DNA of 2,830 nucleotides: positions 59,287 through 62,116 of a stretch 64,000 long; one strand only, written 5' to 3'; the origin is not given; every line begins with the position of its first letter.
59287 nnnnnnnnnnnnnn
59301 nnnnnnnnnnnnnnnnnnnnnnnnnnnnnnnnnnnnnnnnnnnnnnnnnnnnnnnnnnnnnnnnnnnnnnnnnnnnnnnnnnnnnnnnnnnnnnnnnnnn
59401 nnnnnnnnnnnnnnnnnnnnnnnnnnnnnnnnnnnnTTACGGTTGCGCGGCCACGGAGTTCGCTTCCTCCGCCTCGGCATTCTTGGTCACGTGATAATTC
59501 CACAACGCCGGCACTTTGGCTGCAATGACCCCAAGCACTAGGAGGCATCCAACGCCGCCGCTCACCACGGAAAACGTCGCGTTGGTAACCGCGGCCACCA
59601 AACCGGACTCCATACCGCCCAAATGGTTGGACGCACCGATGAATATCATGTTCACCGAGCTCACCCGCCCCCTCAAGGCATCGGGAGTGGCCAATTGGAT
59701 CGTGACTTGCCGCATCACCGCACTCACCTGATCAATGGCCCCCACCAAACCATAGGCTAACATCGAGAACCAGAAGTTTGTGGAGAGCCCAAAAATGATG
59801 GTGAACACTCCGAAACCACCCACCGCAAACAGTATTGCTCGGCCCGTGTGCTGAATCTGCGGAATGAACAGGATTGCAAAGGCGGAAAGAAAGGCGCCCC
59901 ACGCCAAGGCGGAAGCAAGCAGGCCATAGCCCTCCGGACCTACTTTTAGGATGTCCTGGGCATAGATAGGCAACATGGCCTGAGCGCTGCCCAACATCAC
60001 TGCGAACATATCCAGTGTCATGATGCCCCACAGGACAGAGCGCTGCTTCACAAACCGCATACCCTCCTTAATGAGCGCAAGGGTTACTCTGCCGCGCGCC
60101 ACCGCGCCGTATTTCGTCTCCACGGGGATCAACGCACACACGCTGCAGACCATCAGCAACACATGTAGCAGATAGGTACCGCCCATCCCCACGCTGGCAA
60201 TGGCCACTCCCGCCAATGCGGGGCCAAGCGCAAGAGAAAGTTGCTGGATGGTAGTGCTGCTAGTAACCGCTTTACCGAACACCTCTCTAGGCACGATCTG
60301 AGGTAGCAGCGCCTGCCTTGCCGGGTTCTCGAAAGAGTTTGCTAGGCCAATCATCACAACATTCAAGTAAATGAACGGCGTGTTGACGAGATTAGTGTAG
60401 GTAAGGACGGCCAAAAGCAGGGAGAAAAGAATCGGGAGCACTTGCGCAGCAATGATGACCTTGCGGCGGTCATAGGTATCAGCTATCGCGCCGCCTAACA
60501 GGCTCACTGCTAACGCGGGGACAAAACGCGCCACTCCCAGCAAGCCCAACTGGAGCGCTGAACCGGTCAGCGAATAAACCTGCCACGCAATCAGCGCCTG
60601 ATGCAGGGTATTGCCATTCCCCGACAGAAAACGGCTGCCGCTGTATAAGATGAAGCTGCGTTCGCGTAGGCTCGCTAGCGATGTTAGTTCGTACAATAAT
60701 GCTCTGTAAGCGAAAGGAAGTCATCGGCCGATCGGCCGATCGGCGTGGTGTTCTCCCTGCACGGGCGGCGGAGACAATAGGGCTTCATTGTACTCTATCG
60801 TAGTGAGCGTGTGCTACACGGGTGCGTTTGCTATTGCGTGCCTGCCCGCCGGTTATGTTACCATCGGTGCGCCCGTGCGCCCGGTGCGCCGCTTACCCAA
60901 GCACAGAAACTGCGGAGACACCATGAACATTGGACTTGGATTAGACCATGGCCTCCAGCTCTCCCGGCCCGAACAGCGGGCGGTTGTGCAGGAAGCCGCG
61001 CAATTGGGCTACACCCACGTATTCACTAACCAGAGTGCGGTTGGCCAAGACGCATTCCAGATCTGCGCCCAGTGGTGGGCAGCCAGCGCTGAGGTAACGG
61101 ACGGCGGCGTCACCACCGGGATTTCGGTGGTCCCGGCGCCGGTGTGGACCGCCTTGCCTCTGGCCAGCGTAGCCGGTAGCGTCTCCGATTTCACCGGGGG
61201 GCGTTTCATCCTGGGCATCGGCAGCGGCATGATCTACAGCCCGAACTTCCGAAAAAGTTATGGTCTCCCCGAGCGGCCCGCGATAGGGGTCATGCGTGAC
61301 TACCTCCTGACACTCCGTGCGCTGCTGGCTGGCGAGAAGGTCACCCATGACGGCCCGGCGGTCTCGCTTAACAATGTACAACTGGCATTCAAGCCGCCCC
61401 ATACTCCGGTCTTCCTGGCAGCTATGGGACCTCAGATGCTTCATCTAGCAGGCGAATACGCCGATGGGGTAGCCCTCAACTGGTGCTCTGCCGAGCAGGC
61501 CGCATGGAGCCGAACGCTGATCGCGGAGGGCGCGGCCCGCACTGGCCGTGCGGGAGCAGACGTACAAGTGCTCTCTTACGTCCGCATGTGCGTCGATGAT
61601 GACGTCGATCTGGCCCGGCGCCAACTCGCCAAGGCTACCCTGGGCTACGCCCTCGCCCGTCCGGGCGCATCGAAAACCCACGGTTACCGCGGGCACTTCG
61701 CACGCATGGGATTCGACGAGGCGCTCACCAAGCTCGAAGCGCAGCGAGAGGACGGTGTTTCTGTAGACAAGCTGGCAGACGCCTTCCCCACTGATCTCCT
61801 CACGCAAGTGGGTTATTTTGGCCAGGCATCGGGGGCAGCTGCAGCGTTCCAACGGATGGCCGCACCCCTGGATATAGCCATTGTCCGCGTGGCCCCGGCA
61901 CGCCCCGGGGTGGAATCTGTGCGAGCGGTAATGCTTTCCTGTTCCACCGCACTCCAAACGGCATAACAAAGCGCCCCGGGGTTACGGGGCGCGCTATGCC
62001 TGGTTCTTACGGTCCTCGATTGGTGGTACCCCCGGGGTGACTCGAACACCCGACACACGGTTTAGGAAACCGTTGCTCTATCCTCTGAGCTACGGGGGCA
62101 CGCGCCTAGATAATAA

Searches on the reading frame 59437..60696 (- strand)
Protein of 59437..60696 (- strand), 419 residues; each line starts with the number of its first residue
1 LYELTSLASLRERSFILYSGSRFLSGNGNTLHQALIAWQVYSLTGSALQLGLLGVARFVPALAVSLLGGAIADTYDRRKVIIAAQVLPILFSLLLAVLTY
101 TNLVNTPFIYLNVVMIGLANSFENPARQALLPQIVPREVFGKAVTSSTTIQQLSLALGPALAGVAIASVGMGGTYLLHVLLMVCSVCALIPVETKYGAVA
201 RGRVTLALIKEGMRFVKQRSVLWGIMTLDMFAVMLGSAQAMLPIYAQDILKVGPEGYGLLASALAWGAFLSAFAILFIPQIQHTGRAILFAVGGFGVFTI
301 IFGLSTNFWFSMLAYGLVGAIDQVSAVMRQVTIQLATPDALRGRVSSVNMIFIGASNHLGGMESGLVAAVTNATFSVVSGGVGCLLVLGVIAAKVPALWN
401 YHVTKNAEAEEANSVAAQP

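Call 59: search_protein_families(library=pfam, proteins=[window:59437-60696:-], max_evalue=0.0001)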
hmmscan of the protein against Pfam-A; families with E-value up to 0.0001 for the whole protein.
window:59437-60696:- (419 aa): 2 families
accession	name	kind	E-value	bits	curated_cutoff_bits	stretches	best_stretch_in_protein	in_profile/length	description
PF05977.19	MFS_3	-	5e-40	137.9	27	1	5-394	2-391/524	Transmembrane secretion effector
PF07690.21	MFS_1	-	5.6e-27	95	33.4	1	21-356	4-342/347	Major Facilitator Superfamily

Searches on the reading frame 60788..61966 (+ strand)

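Call 59: search_protein_families(library=pfam, proteins=[window:60788-61966:+], max_evalue=0.0001)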
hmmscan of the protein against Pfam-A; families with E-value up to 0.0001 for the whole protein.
window:60788-61966:+ (392 aa): 1 family
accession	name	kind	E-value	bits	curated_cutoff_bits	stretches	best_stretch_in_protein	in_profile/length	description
PF00296.26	Bac_luciferase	-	1.8e-35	123.3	27.9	1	61-310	23-261/314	Luciferase-like monooxygenase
